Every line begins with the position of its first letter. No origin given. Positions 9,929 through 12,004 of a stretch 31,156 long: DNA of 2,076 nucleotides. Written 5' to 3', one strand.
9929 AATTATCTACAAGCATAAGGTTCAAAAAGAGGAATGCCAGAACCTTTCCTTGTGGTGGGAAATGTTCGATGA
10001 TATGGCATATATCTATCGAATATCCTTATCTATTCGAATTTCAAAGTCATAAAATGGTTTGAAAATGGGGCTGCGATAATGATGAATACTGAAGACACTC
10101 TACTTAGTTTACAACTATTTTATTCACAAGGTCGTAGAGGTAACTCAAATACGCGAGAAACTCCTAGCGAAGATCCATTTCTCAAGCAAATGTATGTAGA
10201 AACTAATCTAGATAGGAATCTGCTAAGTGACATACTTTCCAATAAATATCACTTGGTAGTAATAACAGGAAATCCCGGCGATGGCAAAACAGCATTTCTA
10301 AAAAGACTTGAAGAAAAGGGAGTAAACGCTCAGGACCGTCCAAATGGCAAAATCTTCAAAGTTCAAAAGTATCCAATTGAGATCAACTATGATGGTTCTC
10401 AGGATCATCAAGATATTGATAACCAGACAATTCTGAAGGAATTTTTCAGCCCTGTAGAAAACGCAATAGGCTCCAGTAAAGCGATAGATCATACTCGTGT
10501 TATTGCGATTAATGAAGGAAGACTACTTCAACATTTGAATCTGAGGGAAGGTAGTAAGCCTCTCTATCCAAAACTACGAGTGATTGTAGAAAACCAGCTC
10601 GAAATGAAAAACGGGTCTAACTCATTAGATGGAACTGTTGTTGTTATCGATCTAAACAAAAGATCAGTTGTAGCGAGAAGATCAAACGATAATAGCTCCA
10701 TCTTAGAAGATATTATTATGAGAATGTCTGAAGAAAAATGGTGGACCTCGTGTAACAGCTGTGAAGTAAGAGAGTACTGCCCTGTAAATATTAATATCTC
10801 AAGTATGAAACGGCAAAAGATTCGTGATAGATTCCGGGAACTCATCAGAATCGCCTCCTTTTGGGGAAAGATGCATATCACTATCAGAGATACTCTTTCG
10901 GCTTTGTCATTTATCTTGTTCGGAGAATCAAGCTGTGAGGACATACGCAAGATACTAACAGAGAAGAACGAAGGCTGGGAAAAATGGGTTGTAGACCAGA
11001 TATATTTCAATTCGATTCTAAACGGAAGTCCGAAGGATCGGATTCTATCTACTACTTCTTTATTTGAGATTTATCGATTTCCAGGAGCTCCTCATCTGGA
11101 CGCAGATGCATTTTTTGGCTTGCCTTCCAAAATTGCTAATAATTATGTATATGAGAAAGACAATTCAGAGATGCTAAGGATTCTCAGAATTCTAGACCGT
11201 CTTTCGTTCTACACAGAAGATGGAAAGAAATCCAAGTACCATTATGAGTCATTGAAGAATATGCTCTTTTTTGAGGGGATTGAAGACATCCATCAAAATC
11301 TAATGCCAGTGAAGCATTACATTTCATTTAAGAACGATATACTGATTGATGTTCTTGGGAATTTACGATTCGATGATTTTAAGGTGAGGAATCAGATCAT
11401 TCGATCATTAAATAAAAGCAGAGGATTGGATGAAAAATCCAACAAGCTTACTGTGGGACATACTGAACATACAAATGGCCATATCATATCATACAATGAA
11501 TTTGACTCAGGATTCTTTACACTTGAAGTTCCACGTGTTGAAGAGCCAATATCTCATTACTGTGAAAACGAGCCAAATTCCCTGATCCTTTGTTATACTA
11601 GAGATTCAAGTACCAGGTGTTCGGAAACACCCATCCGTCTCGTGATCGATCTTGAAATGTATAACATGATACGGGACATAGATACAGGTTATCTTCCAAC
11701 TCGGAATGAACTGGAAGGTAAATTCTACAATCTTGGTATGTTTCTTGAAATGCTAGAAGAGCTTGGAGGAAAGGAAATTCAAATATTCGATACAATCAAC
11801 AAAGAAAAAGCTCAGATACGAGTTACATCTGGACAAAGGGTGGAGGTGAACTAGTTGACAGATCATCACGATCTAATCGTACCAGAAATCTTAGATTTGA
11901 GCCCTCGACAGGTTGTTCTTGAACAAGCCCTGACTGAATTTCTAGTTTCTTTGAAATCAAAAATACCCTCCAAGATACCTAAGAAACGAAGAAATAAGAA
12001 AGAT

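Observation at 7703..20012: Kinase-less MADS/DndFGH-like restriction module paired with two ordinary DNA methyltransferases: candidate new archaeal defence system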

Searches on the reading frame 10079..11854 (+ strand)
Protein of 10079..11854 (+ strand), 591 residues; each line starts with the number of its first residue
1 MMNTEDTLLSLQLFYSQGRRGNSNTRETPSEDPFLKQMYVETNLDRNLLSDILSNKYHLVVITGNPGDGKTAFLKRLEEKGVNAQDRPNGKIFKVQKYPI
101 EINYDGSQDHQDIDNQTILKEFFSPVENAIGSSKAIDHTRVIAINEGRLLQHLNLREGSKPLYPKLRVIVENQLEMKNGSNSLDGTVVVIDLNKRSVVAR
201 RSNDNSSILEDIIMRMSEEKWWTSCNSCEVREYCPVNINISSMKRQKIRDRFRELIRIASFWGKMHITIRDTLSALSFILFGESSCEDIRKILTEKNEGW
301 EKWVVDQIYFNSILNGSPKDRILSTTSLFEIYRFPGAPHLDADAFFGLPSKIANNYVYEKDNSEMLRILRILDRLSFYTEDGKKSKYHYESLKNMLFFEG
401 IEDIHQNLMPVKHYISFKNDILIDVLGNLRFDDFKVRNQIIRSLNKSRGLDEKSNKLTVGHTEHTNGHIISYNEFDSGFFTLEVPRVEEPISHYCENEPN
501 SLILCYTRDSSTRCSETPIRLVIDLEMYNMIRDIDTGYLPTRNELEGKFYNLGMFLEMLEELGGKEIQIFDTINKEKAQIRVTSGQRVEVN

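Call 3: search_protein_families(library=pfam, proteins=[window:10079-11854:+], max_evalue=0.01)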
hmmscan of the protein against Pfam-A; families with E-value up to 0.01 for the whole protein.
window:10079-11854:+ (591 aa): 2 families
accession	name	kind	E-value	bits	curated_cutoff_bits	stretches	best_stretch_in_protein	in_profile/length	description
PF20720.3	nSTAND3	-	0.00024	21.3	27.2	1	51-77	12-37/155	Novel STAND NTPase 3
PF13238.12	AAA_18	-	0.0019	19.1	29.4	1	60-138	1-79/128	AAA domain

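Call 4: search_protein_families(library=padloc, proteins=[window:10079-11854:+], max_evalue=0.01)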
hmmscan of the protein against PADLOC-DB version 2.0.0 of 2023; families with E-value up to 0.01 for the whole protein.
window:10079-11854:+ (591 aa): 8 families
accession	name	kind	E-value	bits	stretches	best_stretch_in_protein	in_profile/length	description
PDLC02795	SspF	-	1e-26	91.7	1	36-314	34-289/560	SspF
PDLC02796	SspF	-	8.3e-22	75.9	1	38-314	30-284/525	SspF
PDLC02793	SspF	-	1.7e-20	71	1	36-288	31-285/600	SspF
PDLC02798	SspF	-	3e-11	40.5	1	138-322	139-323/607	SspF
PDLC02672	DndF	-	1.9e-10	38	1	39-281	34-277/558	DndF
PDLC02673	DndF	-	4.8e-10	36.8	2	501-579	469-542/548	DndF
PDLC02674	DndF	-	5.9e-05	20.1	0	31-80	28-79/530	DndF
PDLC02794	SspF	-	0.00062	16.5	1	56-288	53-285/572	SspF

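Call 5: search_protein_families(library=ncbifam, proteins=[window:10079-11854:+], max_evalue=0.01)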
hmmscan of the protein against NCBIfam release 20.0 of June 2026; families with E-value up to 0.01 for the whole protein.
window:10079-11854:+ (591 aa): 1 family
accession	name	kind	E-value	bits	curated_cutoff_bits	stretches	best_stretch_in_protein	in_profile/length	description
TIGR03287.1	methan_mark_16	hypoth_equivalog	0.0099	14.4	363.95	0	171-238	255-320/391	methanogenesis marker 16 metalloprotein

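Call 30: search_solved_structures(query=window:10079-11854:+, max_evalue=0.1)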
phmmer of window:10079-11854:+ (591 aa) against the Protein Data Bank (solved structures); distinct sequences matched with E-value up to 0.1: 0.

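Call 100: search_dna_similar(query=window:10079-11854:+, collection=plasmids, mode=protein, max_evalue=1e-8, max_rows=40, rows=spread)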
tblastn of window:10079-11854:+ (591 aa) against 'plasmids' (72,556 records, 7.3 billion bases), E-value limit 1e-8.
Records with a match: 13; places in all: 13; records where one place covers at least 80% of the query: 6.
Best place of each record, by identity: <60% 13.
By first word of the organism name: Rhizobium 2; Piscinibacter 1; Chondrinema 1; Hymenobacter 1; Phocaeicola 1; Bacillus 1; Priestia 1; Bacteroides 1; Halalkaliarchaeum 1; Haloplanus 1; and 2 more.
By predicted mobility (MOB-suite, as given by PLSDB): non-mobilizable 9; mobilizable 2; conjugative 2.
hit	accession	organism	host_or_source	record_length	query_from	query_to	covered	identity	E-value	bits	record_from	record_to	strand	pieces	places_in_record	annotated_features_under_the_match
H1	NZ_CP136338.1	Piscinibacter gummiphilus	single cell,soil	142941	3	550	93%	29.7%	1e-52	201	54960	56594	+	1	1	protein kinase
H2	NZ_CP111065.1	Chondrinema litorale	Seaweed,red alga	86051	14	549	91%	28.7%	5e-50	194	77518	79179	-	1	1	protein kinase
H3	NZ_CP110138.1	Hymenobacter sp. YIM 151858-1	whole organism,soil sample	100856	2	549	93%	27.3%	2e-39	162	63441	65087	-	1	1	serine/threonine protein kinase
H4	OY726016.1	Phocaeicola massiliensis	-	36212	14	549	91%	26.6%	2e-42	171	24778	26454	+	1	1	record has no annotation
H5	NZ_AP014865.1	Bacillus thuringiensis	-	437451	12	484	80%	29.5%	1e-44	178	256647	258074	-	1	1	protein kinase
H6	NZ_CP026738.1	Priestia megaterium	Sporobolus anglicus,cell ...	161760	38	551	87%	21.2%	1e-15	89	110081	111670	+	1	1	dptF: DNA phosphorothioation-dependent restriction protein DptF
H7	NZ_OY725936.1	Bacteroides finegoldii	-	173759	14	293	47%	34.1%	4e-39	161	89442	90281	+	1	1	serine/threonine protein kinase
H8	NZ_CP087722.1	Halalkaliarchaeum sp. AArc-CO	Kulunda Steppe hypersaline lake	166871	2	319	54%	26.5%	4e-12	77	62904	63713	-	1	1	hypothetical protein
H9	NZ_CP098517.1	Haloplanus sp. GDY1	cell culture,salt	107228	2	319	54%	26.0%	2e-10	72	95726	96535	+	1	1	hypothetical protein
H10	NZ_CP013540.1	Rhizobium phaseoli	Phaseolus vulgaris,Whole ...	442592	15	289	47%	29.6%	6e-23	112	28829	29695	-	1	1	NERD domain-containing protein kinase family protein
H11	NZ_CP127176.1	Natrialbaceae archaeon AArc-T1-2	sediments,sediments from hypersaline ...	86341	2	297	50%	27.4%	3e-10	71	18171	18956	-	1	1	hypothetical protein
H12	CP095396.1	Natribaculum longum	cell culture,saline soil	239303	2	287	48%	24.9%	7e-9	67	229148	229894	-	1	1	record has no annotation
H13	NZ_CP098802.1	Rhizobium anhuiense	Trifolium dubium,Cell culture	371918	15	291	47%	24.6%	8e-20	102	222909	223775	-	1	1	NERD domain-containing protein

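Call 101: get_annotated_region(hit=H8, flank=10000)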
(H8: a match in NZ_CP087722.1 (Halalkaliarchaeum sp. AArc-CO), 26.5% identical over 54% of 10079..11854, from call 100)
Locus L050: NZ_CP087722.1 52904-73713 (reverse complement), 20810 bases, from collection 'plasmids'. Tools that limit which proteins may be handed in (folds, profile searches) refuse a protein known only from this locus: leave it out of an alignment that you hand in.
description: Halalkaliarchaeum sp. AArc-CO plasmid pAArc-CO, complete sequence
organism: Halalkaliarchaeum sp. AArc-CO (NCBI taxid 2866381)
taxonomy: Archaea; Euryarchaeota; Halobacteria; Halobacteriales; Haloferacaceae; Halalkaliarchaeum; Halalkaliarchaeum sp. AArc-CO
host: -; source: Kulunda Steppe hypersaline lake; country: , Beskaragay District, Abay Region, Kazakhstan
typing (MOB-suite, as given by PLSDB): non-mobilizable
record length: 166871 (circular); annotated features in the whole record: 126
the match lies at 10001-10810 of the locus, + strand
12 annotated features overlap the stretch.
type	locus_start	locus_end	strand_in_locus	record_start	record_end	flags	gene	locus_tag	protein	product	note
CDS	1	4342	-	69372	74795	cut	-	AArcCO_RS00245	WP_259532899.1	DEAD/DEAH box helicase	-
CDS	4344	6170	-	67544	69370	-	-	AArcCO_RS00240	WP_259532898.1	hypothetical protein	-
CDS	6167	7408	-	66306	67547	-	-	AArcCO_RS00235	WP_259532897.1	hypothetical protein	-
CDS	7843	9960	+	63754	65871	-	-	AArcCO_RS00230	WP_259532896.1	DUF4338 domain-containing protein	-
CDS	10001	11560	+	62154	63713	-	-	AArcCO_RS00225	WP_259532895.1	hypothetical protein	-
CDS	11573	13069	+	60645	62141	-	-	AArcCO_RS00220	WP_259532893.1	hypothetical protein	-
CDS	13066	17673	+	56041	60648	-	-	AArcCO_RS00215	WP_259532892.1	DNA translocase FtsK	-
CDS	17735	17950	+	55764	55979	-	-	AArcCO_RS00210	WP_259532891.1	hypothetical protein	-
CDS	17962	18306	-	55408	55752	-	-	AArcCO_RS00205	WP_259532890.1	hypothetical protein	-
CDS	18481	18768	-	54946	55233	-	-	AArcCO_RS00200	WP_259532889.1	hypothetical protein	-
CDS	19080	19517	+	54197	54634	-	-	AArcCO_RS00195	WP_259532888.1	hypothetical protein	-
CDS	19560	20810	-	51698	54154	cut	-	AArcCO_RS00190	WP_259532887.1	AAA domain-containing protein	-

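Call 102: get_annotated_region(hit=H9, flank=10000)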
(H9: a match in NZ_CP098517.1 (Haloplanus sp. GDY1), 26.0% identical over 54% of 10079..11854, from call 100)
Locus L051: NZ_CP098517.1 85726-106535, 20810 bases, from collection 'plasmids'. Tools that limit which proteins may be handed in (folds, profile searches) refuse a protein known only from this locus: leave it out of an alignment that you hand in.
description: Haloplanus sp. GDY1 plasmid unnamed3, complete sequence
organism: Haloplanus sp. GDY1 (NCBI taxid 2949993)
taxonomy: Archaea; Euryarchaeota; Halobacteria; Halobacteriales; Haloferacaceae; Haloplanus; Haloplanus sp. GDY1
host: -; source: cell culture,salt; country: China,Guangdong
typing (MOB-suite, as given by PLSDB): non-mobilizable; mating-pair formation MPF_T
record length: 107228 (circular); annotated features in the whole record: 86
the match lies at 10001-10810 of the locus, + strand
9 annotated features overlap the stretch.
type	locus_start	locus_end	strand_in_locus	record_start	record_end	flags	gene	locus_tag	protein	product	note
CDS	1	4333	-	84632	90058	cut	-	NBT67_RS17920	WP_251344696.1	DEAD/DEAH box helicase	-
CDS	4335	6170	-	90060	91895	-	-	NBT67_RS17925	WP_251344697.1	hypothetical protein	-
CDS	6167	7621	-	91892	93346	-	-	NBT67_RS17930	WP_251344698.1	hypothetical protein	-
CDS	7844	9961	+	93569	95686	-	-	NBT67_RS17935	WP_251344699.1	Druantia anti-phage system protein DruA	-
CDS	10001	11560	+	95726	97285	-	-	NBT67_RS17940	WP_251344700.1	hypothetical protein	-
CDS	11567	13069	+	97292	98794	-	-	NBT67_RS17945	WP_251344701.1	hypothetical protein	-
CDS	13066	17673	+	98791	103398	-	-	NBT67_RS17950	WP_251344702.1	DNA translocase FtsK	-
CDS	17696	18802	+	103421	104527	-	-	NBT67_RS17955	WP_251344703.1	hypothetical protein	-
CDS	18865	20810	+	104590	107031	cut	-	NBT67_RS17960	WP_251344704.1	DUF262 domain-containing protein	-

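Call 103: get_annotated_region(hit=H11, flank=10000)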
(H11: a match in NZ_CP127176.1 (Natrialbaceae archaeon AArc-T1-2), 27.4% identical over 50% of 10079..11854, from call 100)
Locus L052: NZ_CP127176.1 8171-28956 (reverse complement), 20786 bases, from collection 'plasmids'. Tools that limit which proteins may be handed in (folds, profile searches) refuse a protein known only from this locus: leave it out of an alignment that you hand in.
description: Natrialbaceae archaeon AArc-T1-2 plasmid plAArc-T1-2-S, complete sequence
organism: Natrialbaceae archaeon AArc-T1-2 (NCBI taxid 3053904)
taxonomy: Archaea; Euryarchaeota; Halobacteria; Halobacteriales; Natrialbaceae; Natrarchaeobaculum; Natrialbaceae archaeon AArc-T1-2
host: -; source: sediments,sediments from hypersaline soda lakes; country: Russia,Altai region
typing (MOB-suite, as given by PLSDB): non-mobilizable
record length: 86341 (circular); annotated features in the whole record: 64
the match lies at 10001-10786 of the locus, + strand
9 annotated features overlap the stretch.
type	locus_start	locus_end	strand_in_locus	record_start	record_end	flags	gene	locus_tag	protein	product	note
CDS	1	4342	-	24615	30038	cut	-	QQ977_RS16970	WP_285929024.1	DEAD/DEAH box helicase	-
CDS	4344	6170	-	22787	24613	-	-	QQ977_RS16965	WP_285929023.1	hypothetical protein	-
CDS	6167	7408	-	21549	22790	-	-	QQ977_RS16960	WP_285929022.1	hypothetical protein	-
CDS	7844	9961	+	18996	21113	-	-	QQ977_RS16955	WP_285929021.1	Druantia anti-phage system protein DruA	-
CDS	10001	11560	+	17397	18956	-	-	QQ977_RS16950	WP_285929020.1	hypothetical protein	-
CDS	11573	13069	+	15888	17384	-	-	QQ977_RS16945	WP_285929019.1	hypothetical protein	-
CDS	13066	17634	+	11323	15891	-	-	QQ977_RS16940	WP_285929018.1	DNA translocase FtsK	-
CDS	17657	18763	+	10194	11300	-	-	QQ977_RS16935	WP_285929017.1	hypothetical protein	-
CDS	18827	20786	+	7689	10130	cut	-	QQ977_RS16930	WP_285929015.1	DUF262 domain-containing protein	-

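Call 104: get_annotated_region(hit=H1, flank=9000)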
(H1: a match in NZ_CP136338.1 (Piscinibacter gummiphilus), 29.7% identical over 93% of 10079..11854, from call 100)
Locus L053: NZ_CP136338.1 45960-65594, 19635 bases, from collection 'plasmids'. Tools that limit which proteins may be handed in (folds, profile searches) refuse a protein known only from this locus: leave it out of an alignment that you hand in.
description: Piscinibacter gummiphilus strain SBD 7-3 plasmid unnamed2, complete sequence
organism: Piscinibacter gummiphilus (NCBI taxid 946333)
taxonomy: Bacteria; Pseudomonadota; Betaproteobacteria; Burkholderiales; Sphaerotilaceae; Piscinibacter; Piscinibacter gummiphilus
host: -; source: single cell,soil; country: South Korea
typing (MOB-suite, as given by PLSDB): non-mobilizable
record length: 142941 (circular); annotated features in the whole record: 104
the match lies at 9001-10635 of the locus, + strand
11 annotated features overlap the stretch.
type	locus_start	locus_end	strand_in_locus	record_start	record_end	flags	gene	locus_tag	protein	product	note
CDS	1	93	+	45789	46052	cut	-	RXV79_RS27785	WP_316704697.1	hypothetical protein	-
CDS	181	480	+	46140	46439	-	-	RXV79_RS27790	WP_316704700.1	hypothetical protein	-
CDS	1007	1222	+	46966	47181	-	-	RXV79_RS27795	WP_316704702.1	helix-turn-helix domain-containing protein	-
CDS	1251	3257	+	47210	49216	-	-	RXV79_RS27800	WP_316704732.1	N-6 DNA methylase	GO:0006306 - DNA methylation [Evidence IEA]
CDS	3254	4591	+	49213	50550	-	-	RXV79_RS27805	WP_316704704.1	AAA family ATPase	-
CDS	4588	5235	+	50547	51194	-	-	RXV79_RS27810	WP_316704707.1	hypothetical protein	-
CDS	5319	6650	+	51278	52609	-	-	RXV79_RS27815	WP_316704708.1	hypothetical protein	-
CDS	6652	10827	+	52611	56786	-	-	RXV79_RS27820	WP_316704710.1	protein kinase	GO:0006468 - protein phosphorylation [Evidence IEA]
CDS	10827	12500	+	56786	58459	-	-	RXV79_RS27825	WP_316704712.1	hypothetical protein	-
CDS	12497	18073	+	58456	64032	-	-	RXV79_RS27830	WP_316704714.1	hypothetical protein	-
CDS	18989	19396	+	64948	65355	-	-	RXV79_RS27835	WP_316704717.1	helix-turn-helix transcriptional regulator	-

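Call 105: get_annotated_region(hit=H2, flank=9000)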
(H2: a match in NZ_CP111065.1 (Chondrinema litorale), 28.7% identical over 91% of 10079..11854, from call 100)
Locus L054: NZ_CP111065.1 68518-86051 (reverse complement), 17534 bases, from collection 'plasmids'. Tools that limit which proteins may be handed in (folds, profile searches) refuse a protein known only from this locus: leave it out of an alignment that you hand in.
description: Chondrinema litorale strain WSW3-B12 plasmid unnamed23
organism: Chondrinema litorale (NCBI taxid 2994555)
taxonomy: Bacteria; Bacteroidota; Cytophagia; Cytophagales; Flammeovirgaceae; Chondrinema; Chondrinema litorale
host: -; source: Seaweed,red alga; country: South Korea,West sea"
typing (MOB-suite, as given by PLSDB): non-mobilizable
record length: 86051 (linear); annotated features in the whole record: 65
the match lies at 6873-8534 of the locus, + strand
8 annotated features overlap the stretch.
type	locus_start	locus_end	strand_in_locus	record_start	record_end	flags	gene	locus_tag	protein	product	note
CDS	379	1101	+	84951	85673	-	-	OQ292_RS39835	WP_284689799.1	DUF6577 family protein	-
CDS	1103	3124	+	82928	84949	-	-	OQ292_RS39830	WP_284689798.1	N-6 DNA methylase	-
CDS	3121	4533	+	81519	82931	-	-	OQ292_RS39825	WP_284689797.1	restriction endonuclease subunit S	GO:0006304 - DNA modification [Evidence IEA]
CDS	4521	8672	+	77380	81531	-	-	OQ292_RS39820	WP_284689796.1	protein kinase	GO:0006468 - protein phosphorylation [Evidence IEA]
CDS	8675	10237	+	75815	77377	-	-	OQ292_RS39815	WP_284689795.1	hypothetical protein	-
CDS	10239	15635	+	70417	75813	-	-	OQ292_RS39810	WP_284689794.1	hypothetical protein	-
CDS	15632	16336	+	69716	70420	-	-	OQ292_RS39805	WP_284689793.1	protein phosphatase 2C domain-containing protein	-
CDS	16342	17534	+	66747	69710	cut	-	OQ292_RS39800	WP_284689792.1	ATP-dependent helicase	-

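Call 106: get_annotated_region(hit=H5, flank=9000)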
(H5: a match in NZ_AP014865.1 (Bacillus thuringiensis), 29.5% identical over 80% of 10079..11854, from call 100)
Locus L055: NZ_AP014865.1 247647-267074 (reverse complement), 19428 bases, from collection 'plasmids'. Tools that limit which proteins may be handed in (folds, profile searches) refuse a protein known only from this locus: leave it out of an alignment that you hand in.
description: Bacillus thuringiensis serovar tolworthi strain Pasteur Institute Standard strain plasmid pKK1, complete sequence
organism: Bacillus thuringiensis (NCBI taxid 1442)
taxonomy: Bacteria; Bacillota; Bacilli; Bacillales; Bacillaceae; Bacillus; Bacillus thuringiensis
host: -; source: -; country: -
typing (MOB-suite, as given by PLSDB): non-mobilizable; replicon rep_cluster_125,rep_cluster_1721
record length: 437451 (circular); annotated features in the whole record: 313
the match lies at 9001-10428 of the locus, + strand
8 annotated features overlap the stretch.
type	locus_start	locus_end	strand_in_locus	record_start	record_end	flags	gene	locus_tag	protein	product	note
CDS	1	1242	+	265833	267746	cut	-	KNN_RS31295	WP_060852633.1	DNA/RNA helicase domain-containing protein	-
CDS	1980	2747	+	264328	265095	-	-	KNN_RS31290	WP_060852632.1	hypothetical protein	-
CDS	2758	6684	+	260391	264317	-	-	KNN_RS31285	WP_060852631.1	hypothetical protein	-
CDS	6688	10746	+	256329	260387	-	-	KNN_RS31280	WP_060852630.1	protein kinase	GO:0006468 - protein phosphorylation [Evidence IEA]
CDS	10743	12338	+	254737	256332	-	-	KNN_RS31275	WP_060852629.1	hypothetical protein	-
CDS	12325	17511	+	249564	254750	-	-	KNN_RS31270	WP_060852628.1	hypothetical protein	-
CDS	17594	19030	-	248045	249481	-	-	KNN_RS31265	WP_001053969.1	IS4-like element IS231C family transposase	GO:0006313 - DNA transposition [Evidence IEA]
CDS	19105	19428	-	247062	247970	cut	-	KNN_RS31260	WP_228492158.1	hypothetical protein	-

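Call 107: get_annotated_region(hit=H3, flank=9000)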
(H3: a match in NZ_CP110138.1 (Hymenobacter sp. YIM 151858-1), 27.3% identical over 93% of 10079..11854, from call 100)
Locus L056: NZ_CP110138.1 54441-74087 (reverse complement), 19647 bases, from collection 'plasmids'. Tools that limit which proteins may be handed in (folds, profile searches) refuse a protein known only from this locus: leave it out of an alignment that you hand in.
description: Hymenobacter sp. YIM 151858-1 plasmid unnamed2
organism: Hymenobacter sp. YIM 151858-1 (NCBI taxid 2987688)
taxonomy: Bacteria; Bacteroidota; Cytophagia; Cytophagales; Hymenobacteraceae; Hymenobacter; Hymenobacter sp. YIM 151858-1
host: -; source: whole organism,soil sample; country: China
typing (MOB-suite, as given by PLSDB): mobilizable; relaxase MOBB
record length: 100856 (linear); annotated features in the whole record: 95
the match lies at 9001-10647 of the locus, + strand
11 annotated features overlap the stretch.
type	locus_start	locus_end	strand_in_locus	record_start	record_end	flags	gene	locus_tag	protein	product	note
CDS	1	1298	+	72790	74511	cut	-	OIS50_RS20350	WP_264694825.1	UvrD-helicase domain-containing protein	-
CDS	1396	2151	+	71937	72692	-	-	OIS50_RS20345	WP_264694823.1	UPF0489 family protein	-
CDS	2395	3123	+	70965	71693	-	-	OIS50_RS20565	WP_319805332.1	DUF6577 family protein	-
CDS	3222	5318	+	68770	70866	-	-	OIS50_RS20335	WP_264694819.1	N-6 DNA methylase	GO:0006306 - DNA methylation [Evidence IEA]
CDS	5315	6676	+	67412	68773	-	-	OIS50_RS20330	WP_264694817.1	restriction endonuclease subunit S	GO:0006304 - DNA modification [Evidence IEA]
CDS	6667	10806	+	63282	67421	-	-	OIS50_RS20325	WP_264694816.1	serine/threonine protein kinase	GO:0006468 - protein phosphorylation [Evidence IEA]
CDS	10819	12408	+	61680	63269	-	-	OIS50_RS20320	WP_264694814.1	hypothetical protein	-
CDS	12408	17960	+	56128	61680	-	-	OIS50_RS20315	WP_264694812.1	hypothetical protein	-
CDS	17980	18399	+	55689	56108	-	-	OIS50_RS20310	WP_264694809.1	hypothetical protein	-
CDS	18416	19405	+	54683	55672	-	-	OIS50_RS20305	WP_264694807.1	hypothetical protein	-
CDS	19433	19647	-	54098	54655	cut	-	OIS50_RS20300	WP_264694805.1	hypothetical protein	-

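Call 108: get_annotated_region(hit=H6, flank=12000)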
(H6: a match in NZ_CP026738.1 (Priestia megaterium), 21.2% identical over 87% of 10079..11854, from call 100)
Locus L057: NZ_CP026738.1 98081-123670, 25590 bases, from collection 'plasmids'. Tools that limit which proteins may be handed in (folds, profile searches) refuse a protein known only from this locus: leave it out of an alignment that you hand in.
description: Priestia megaterium strain YC4-R4 plasmid unnamed2
organism: Priestia megaterium (NCBI taxid 1404)
taxonomy: Bacteria; Bacillota; Bacilli; Bacillales; Bacillaceae; Priestia; Priestia megaterium
host: -; source: Sporobolus anglicus,cell culture,Rhizosphere; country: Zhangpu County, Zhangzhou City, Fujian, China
typing (MOB-suite, as given by PLSDB): mobilizable; replicon rep_cluster_385; relaxase MOBP
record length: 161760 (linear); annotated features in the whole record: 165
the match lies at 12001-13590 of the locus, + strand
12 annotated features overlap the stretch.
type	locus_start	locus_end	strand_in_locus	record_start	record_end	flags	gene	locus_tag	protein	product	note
CDS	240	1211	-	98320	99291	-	-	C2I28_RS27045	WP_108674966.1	helix-turn-helix domain-containing protein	-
CDS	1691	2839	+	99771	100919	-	-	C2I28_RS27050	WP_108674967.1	site-specific integrase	GO:0015074 - DNA integration [Evidence IEA]; GO:0006310 - DNA recombination [Evidence IEA]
CDS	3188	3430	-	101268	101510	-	-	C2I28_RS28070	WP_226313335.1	hypothetical protein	-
CDS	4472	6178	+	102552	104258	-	-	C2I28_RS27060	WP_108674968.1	AIPR family protein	-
CDS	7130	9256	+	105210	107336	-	-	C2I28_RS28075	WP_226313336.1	Dam family site-specific DNA-(adenine-N6)-methyltransferase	GO:0006306 - DNA methylation [Evidence IEA]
CDS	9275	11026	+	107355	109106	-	-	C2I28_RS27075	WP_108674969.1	AlwI family type II restriction endonuclease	-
CDS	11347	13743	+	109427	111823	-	dptF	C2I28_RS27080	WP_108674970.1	DNA phosphorothioation-dependent restriction protein DptF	GO:0009307 - DNA restriction-modification system [Evidence IEA]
CDS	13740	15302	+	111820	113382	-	dptG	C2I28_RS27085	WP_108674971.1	DNA phosphorothioation-dependent restriction protein DptG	GO:0009307 - DNA restriction-modification system [Evidence IEA]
CDS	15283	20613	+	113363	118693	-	-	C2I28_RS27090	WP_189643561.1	DUF87 domain-containing protein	-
CDS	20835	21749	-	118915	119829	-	-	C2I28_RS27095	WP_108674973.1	restriction endonuclease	-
CDS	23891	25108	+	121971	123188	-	-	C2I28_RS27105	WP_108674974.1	HEPN domain-containing protein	-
CDS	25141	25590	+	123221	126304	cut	-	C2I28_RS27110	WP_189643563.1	tetratricopeptide repeat protein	-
